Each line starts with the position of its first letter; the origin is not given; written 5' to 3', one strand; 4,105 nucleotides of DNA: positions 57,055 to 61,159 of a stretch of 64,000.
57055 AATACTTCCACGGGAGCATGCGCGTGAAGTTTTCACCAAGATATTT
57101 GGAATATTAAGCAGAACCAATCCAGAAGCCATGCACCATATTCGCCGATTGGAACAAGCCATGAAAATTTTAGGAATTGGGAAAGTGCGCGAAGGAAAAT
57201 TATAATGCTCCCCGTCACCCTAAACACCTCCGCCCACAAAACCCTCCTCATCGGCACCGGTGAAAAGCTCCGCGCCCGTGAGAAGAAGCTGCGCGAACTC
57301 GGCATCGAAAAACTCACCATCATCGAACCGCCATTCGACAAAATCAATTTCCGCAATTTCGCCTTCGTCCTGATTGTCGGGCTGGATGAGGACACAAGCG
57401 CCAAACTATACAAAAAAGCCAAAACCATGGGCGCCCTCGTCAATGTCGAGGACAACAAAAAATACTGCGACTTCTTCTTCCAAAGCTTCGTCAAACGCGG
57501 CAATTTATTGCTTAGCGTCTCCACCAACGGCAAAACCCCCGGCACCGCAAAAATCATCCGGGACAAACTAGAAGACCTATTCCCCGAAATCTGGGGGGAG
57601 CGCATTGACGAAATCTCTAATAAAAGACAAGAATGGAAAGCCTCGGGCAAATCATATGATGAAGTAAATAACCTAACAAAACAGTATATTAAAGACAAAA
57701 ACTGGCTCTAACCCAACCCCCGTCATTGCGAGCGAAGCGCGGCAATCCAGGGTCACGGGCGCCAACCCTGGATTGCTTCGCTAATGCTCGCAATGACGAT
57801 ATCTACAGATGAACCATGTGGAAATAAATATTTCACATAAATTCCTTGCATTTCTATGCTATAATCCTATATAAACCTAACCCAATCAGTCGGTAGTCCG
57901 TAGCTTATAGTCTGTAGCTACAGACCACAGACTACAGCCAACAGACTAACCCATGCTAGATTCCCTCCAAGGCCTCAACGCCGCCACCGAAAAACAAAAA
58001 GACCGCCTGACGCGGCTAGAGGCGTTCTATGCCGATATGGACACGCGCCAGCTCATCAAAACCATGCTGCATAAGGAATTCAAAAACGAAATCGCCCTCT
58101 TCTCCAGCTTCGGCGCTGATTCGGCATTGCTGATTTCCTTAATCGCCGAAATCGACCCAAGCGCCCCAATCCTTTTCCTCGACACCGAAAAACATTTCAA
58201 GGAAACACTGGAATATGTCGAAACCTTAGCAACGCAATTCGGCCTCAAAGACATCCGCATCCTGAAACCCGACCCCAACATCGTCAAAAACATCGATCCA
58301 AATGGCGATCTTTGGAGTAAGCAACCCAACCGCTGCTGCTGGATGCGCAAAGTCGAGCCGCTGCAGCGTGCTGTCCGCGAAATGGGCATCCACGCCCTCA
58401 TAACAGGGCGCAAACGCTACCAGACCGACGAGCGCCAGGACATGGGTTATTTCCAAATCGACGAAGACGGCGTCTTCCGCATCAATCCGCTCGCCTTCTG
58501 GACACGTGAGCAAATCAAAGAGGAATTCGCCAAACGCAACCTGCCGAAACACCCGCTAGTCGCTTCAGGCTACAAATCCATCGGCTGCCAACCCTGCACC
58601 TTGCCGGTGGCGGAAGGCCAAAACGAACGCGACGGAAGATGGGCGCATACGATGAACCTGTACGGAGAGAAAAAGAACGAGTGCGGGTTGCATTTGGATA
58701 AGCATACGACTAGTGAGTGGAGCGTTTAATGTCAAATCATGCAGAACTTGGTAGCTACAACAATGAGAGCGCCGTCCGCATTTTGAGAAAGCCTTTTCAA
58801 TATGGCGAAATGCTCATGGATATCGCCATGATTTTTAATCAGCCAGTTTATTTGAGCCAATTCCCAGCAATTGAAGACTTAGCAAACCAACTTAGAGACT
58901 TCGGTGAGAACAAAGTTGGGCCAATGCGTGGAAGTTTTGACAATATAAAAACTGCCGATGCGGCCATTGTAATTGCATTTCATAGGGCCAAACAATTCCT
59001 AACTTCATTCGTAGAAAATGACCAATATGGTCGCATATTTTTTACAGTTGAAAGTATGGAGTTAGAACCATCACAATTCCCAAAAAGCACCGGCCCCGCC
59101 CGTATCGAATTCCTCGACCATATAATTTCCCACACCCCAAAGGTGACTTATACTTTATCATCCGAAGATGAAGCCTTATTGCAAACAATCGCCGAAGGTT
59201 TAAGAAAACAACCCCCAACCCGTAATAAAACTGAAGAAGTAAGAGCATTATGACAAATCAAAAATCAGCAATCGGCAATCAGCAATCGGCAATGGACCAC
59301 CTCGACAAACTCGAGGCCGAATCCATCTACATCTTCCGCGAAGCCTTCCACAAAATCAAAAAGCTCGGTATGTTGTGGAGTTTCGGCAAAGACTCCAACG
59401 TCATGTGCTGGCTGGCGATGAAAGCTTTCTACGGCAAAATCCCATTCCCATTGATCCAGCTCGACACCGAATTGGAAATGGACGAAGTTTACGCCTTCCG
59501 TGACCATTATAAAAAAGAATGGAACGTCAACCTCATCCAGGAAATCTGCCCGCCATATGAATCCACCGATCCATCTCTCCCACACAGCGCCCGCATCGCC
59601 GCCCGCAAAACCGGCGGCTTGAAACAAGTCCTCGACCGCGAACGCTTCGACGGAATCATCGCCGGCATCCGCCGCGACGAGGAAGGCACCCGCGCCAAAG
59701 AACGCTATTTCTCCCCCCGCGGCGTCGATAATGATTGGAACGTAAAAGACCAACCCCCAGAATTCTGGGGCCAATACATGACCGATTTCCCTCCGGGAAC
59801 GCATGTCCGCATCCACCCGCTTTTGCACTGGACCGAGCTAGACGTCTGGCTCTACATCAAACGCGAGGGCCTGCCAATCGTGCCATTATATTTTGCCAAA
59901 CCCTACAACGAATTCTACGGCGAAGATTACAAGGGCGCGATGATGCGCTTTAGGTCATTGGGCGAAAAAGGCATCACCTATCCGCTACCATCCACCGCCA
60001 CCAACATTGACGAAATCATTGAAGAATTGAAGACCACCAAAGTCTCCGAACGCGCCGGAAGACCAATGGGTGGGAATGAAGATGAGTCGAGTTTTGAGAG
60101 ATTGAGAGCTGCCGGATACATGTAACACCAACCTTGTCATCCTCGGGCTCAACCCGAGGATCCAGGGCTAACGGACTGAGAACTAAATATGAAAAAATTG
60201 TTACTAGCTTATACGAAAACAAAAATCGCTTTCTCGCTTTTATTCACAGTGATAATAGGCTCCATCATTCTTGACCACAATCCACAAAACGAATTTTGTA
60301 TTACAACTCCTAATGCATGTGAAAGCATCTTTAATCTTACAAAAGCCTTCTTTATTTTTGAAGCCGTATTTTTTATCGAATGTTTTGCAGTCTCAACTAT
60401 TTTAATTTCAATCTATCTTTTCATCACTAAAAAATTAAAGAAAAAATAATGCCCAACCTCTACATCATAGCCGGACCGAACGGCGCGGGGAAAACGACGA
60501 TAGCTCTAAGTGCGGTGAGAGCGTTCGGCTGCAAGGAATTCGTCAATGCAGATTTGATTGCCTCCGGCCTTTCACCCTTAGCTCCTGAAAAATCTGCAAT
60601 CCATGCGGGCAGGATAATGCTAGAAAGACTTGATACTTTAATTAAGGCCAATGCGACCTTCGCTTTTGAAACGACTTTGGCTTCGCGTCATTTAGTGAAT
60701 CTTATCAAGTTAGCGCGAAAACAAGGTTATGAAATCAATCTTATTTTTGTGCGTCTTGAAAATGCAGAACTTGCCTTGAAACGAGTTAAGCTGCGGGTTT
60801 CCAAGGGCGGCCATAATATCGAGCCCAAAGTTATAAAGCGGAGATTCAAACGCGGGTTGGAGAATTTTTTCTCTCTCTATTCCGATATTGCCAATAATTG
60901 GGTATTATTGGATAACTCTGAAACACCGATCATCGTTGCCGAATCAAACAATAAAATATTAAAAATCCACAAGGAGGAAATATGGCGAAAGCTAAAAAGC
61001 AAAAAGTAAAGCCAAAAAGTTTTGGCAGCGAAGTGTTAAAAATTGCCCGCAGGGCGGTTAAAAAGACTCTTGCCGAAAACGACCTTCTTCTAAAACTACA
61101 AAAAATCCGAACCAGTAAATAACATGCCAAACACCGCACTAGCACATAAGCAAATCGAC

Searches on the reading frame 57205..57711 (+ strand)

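Call 45: search_protein_families(library=pfam, max_evalue=0.001, proteins=[window:57205-57711:+])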
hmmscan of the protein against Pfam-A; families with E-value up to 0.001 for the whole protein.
window:57205-57711:+ (168 aa): 2 families
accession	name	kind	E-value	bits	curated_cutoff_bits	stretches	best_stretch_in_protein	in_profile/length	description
PF13241.12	NAD_binding_7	-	2.1e-08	35.1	22.1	1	40-92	51-102/104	Putative NAD(P)-binding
PF14824.11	Sirohm_synth_M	-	2.8e-06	27.2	25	1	98-124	1-27/28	Sirohaem biosynthesis protein central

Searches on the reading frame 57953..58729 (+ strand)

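Call 75: search_protein_families(library=pfam, max_evalue=0.0001, proteins=[window:57953-58729:+])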
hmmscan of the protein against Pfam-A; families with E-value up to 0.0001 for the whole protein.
window:57953-58729:+ (258 aa): 1 family
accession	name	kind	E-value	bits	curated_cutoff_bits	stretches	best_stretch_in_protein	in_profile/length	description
PF01507.26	PAPS_reduct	-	7.4e-43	147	22.5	1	47-218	2-175/175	Phosphoadenosine phosphosulfate reductase domain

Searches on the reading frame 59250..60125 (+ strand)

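Call 75: search_protein_families(library=pfam, max_evalue=0.0001, proteins=[window:59250-60125:+])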
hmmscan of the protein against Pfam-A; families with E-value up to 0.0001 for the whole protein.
window:59250-60125:+ (291 aa): 1 family
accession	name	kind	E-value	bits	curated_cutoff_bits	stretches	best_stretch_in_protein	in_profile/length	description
PF01507.26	PAPS_reduct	-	5.3e-33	114.9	22.5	1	40-239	3-169/175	Phosphoadenosine phosphosulfate reductase domain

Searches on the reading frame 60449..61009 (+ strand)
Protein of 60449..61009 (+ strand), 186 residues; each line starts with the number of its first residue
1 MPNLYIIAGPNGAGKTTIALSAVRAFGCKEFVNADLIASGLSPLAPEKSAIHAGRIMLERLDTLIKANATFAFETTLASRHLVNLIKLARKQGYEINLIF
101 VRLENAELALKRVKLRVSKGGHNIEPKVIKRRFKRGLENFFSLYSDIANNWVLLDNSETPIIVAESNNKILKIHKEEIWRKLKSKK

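Call 75: search_protein_families(library=pfam, max_evalue=0.0001, proteins=[window:60449-61009:+])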
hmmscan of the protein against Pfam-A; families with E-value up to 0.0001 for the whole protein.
window:60449-61009:+ (186 aa): 2 families
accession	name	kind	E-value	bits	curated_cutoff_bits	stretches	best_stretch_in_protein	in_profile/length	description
PF06414.18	Zeta_toxin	-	1.8e-11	44.3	22.3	1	53-141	80-171/199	Zeta toxin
PF13671.12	AAA_33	-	1.7e-07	32.1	27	1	4-135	1-135/143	AAA domain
